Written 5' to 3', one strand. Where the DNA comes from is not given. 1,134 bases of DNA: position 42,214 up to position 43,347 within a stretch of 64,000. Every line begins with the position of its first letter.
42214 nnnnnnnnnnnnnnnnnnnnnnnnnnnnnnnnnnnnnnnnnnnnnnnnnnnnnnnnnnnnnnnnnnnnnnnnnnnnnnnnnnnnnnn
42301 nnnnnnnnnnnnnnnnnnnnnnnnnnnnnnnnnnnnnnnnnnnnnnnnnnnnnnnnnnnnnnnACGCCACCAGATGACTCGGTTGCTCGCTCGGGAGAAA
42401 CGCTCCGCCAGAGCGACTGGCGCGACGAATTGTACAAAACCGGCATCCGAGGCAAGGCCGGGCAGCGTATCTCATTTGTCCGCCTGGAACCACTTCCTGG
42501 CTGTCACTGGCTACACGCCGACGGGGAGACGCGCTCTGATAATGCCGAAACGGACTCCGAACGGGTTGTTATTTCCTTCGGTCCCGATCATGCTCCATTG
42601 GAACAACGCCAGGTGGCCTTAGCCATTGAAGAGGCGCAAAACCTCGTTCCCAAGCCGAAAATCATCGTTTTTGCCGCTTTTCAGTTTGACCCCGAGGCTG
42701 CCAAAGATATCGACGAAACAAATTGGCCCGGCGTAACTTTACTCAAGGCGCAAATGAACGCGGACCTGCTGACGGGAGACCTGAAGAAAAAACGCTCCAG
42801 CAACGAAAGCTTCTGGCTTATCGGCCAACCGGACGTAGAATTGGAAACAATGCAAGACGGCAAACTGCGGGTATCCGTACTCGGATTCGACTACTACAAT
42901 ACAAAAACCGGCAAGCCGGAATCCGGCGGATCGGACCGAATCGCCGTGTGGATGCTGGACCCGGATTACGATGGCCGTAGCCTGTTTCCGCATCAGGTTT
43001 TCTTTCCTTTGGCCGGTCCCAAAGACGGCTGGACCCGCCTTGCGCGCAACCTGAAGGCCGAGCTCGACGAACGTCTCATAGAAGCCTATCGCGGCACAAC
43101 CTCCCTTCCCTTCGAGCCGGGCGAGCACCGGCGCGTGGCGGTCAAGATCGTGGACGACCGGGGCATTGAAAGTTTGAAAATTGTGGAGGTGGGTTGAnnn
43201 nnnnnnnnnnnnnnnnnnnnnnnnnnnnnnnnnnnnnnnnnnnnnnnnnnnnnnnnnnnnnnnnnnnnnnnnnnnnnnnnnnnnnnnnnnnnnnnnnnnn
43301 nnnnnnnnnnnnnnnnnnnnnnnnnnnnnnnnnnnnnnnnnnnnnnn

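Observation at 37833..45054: Type III R-M operon translationally coupled to a TIR-like effector gene plus two unknown genes: a composite defence island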

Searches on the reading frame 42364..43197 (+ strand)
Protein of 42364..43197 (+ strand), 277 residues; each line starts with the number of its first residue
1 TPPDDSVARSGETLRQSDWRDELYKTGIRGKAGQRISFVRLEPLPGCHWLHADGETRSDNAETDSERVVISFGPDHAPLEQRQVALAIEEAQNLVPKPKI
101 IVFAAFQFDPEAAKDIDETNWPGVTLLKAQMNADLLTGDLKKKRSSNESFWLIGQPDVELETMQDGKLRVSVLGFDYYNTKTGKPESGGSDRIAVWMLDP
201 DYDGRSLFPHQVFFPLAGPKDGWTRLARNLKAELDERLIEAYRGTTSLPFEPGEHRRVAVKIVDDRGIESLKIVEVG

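Call 4: search_protein_families(library=pfam, proteins=[window:42430-43197:+], max_evalue=0.01)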
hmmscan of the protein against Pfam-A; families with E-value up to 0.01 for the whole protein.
window:42430-43197:+ (255 aa): 0 families

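Call 7: search_protein_families(library=padloc, proteins=[window:42430-43197:+], max_evalue=0.01)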
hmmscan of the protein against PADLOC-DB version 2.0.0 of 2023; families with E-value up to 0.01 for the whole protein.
window:42430-43197:+ (255 aa): 1 family
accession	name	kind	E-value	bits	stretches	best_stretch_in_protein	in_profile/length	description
PDLC03632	MTase_III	-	1.6e-21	74.1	1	11-253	733-982/983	Type III methyltransferase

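Call 8: search_protein_families(library=ncbifam, proteins=[window:42430-43197:+], max_evalue=0.01)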
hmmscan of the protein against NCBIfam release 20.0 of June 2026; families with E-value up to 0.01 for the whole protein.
window:42430-43197:+ (255 aa): 0 families

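Call 44: search_protein_families(library=pfam, proteins=[window:42364-43197:+], max_evalue=1)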
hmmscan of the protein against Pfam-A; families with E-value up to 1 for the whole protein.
window:42364-43197:+ (277 aa): 0 families

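Call 53: search_dna_similar(query=window:42430-43194:+, collection=plasmids, mode=protein, max_rows=40)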
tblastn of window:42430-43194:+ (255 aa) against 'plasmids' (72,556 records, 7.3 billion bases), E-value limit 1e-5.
Records with a match: 38; places in all: 38; records where one place covers at least 80% of the query: 36.
Best place of each record, by identity: 60-80% 7; <60% 31.
By first word of the organism name: Rhizobium 4; Rhodococcus 4; Shinella 4; Pseudomonas 4; Sphingobium 3; Planktothrix 2; Agrobacterium 2; Rhizorhabdus 1; Thermus 1; Nostocales 1; and 12 more.
By predicted mobility (MOB-suite, as given by PLSDB): non-mobilizable 16; conjugative 12; mobilizable 10.
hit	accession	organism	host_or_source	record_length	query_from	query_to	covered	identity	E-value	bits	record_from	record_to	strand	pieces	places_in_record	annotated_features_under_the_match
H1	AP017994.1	Planktothrix agardhii NIES-204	-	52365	1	254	100%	69.9%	4e-119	380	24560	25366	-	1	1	DNA methylase, putative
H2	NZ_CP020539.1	Sphingobium herbicidovorans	cell culture,soil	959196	1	254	100%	64.2%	3e-102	332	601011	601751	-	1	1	site-specific DNA-methyltransferase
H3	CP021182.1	Rhizorhabdus wittichii DC-6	activated sludge of a wastewater ...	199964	1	254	100%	64.2%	5e-102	332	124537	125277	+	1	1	site-specific DNA-methyltransferase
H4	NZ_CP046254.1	Sphingobium sp. CAP-1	cell culture,activated sludge of ...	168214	1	254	100%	63.8%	7e-102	331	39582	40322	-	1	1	none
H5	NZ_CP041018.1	Sphingobium fuliginis ATCC 27551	cell culture,Water of rice field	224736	1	254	100%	63.8%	1e-101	331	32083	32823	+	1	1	site-specific DNA-methyltransferase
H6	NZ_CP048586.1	Agrobacterium pusense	walnut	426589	1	254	100%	63.0%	7e-98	320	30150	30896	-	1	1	site-specific DNA-methyltransferase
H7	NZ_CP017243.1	Rhizobium etli 8C-3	Phaseolus vulgaris,cell culture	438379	1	254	100%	63.0%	1e-97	319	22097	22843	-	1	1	site-specific DNA-methyltransferase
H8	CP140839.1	Rhizobium beringeri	Trifolium pratense,whole organism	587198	1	254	100%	57.8%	5e-77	313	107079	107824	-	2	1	none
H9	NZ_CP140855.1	Rhizobium beringeri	Trifolium pratense,whole organism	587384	1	247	97%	58.4%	2e-74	304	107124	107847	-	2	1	none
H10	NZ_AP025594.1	Thermus brockianus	-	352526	11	255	96%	38.0%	2e-45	169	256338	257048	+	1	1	site-specific DNA-methyltransferase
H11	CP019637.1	Nostocales cyanobacterium HT-58-2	mixed culture,Nan Madol, Pohnpei soil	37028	1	254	100%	34.4%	4e-32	131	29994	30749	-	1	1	site-specific DNA-methyltransferase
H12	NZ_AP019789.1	Methylomagnum ishizawai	-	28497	1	254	100%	33.6%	3e-32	131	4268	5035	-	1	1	site-specific DNA-methyltransferase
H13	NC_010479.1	Picosynechococcus sp. PCC 7002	-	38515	1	254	100%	33.5%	4e-33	134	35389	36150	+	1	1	site-specific DNA-methyltransferase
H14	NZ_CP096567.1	Rhodococcus qingshengii JCM 15477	sandy loam,soil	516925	1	254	100%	32.7%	1e-24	109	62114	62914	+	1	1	site-specific DNA-methyltransferase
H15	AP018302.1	Fischerella sp. NIES-4106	-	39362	1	254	100%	32.6%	2e-32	132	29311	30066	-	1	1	DNA methylase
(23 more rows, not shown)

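Call 56: get_annotated_region(hit=H1, flank=8000)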
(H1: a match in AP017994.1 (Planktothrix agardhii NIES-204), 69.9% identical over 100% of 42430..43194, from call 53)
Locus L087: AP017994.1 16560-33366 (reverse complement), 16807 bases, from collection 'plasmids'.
description: Planktothrix agardhii NIES-204 plasmid plasmid3 DNA, complete sequence
organism: Planktothrix agardhii NIES-204 (NCBI taxid 282423)
taxonomy: Bacteria; Cyanobacteriota; Cyanophyceae; Oscillatoriales; Microcoleaceae; Planktothrix; Planktothrix agardhii; Planktothrix agardhii NIES-204
host: -; source: -; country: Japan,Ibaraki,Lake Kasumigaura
typing (MOB-suite, as given by PLSDB): non-mobilizable
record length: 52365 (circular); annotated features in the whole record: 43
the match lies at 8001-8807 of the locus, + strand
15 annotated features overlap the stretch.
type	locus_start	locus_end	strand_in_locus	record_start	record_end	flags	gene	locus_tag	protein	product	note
CDS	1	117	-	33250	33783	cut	-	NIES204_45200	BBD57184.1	hypothetical protein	-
CDS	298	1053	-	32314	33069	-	-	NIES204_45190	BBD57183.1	hypothetical protein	-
CDS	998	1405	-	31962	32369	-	-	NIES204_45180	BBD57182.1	hypothetical protein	-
CDS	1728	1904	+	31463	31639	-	-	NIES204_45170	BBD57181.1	hypothetical protein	-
CDS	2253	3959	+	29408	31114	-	-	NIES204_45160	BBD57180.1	hypothetical protein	-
CDS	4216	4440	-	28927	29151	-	-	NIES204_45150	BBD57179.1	hypothetical protein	-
CDS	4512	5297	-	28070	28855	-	-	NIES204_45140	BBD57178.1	SNase-like nuclease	-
CDS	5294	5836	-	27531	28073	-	-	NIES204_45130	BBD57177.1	hypothetical protein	-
CDS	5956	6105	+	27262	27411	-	-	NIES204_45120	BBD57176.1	putative MerR family transcriptional regulator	-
CDS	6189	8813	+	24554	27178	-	-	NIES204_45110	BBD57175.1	DNA methylase, putative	-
CDS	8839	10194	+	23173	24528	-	-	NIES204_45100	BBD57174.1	hypothetical protein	-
CDS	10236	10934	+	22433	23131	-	-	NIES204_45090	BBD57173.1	hypothetical protein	-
CDS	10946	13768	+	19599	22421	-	-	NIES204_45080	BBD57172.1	hypothetical protein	-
CDS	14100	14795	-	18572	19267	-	-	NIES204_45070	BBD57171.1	phage integrase family protein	-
CDS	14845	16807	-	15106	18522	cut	-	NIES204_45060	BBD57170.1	hypothetical protein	-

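Call 57: get_annotated_region(hit=H2, flank=8000)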
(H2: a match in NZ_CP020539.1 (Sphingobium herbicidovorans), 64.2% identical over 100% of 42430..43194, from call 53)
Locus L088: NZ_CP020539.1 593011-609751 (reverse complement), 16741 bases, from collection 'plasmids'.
description: Sphingobium herbicidovorans strain MH plasmid pMSHV, complete sequence
organism: Sphingobium herbicidovorans (NCBI taxid 76947)
taxonomy: Bacteria; Pseudomonadota; Alphaproteobacteria; Sphingomonadales; Sphingomonadaceae; Sphingobium; Sphingobium herbicidovorans
host: -; source: cell culture,soil; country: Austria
typing (MOB-suite, as given by PLSDB): conjugative; replicon rep_cluster_545; relaxase MOBP; mating-pair formation MPF_T
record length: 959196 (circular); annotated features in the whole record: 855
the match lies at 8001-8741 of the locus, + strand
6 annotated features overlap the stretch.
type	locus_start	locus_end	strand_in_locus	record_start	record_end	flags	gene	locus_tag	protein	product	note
CDS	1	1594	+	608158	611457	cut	-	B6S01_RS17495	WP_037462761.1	TM0106 family RecB-like putative nuclease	-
CDS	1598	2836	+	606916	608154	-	-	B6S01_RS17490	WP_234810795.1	DNA repair exonuclease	-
CDS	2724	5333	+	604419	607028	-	-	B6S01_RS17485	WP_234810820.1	AAA family ATPase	GO:0006302 - double-strand break repair [Evidence IEA]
CDS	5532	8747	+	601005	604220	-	-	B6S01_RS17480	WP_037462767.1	site-specific DNA-methyltransferase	GO:0009307 - DNA restriction-modification system [Evidence IEA]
CDS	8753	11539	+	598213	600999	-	-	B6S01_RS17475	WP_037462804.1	BPTD_3080 family restriction endonuclease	-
CDS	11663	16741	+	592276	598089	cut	-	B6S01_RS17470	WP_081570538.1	DUF3320 domain-containing protein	-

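Call 59: get_annotated_region(hit=H6, flank=7000)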
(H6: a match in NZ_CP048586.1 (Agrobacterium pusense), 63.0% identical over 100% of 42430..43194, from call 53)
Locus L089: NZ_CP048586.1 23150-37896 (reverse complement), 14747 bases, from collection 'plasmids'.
description: Agrobacterium pusense strain CC001 plasmid pAt1, complete sequence
organism: Agrobacterium pusense (NCBI taxid 648995)
taxonomy: Bacteria; Pseudomonadota; Alphaproteobacteria; Hyphomicrobiales; Rhizobiaceae; Agrobacterium; Agrobacterium pusense
host: -; source: walnut; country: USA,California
typing (MOB-suite, as given by PLSDB): non-mobilizable; mating-pair formation MPF_T
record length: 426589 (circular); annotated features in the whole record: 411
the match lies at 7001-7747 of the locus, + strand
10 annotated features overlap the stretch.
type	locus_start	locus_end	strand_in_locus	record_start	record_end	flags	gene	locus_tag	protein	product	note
CDS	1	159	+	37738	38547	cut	-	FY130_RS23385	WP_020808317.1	SDR family NAD(P)-dependent oxidoreductase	-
CDS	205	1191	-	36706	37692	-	-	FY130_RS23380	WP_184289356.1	alpha/beta hydrolase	-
CDS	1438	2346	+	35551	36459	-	-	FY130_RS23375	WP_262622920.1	nucleotidyltransferase and HEPN domain-containing protein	-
CDS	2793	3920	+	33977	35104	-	-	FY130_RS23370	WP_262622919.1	hypothetical protein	-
CDS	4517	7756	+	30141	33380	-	-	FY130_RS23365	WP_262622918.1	site-specific DNA-methyltransferase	GO:0009307 - DNA restriction-modification system [Evidence IEA]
CDS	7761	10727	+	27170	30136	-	-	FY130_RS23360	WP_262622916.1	BPTD_3080 family restriction endonuclease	-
CDS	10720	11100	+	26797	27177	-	-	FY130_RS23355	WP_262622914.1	DUF6883 domain-containing protein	-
CDS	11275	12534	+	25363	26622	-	-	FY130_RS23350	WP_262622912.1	hypothetical protein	-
CDS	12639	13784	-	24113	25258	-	-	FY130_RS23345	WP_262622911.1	RHE_PE00001 family protein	-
CDS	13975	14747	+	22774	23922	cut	-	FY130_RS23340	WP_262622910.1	site-specific integrase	GO:0015074 - DNA integration [Evidence IEA]; GO:0006310 - DNA recombination [Evidence IEA]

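Call 60: get_annotated_region(hit=H10, flank=7000)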
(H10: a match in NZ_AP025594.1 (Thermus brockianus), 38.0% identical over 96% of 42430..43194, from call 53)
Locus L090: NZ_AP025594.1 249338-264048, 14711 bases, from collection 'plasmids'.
description: Thermus brockianus strain SNM4-1 plasmid pTbrSNM4-1b, complete sequence
organism: Thermus brockianus (NCBI taxid 56956)
taxonomy: Bacteria; Deinococcota; Deinococci; Thermales; Thermaceae; Thermus; Thermus brockianus
host: -; source: -; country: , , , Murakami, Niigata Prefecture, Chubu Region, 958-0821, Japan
typing (MOB-suite, as given by PLSDB): non-mobilizable; replicon rep_cluster_1052
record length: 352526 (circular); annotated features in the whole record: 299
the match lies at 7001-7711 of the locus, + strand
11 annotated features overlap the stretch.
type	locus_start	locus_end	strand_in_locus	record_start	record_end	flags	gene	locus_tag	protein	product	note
CDS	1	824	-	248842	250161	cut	-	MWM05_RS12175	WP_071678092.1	ABC transporter substrate-binding protein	-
CDS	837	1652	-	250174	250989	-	-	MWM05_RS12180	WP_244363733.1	carbohydrate ABC transporter permease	GO:0008643 - carbohydrate transport [Evidence IEA]; GO:0055085 - transmembrane transport [Evidence IEA]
CDS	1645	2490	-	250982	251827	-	-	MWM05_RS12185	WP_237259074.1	sugar ABC transporter permease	-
CDS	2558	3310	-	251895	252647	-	-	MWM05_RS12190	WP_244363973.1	sugar phosphate isomerase/epimerase family protein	-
CDS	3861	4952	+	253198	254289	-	-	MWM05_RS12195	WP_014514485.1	IS4 family transposase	-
CDS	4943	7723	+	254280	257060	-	-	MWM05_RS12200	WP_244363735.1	site-specific DNA-methyltransferase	GO:0009307 - DNA restriction-modification system [Evidence IEA]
CDS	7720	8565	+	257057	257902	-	-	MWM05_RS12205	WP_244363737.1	DUF3800 domain-containing protein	-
CDS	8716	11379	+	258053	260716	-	-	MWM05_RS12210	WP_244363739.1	BPTD_3080 family restriction endonuclease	-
CDS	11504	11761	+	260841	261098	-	-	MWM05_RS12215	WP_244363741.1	AbrB/MazE/SpoVT family DNA-binding domain-containing protein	-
CDS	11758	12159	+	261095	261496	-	-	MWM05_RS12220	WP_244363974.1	PIN domain-containing protein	-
CDS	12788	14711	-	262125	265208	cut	-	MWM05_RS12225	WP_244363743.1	UvrD-helicase domain-containing protein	-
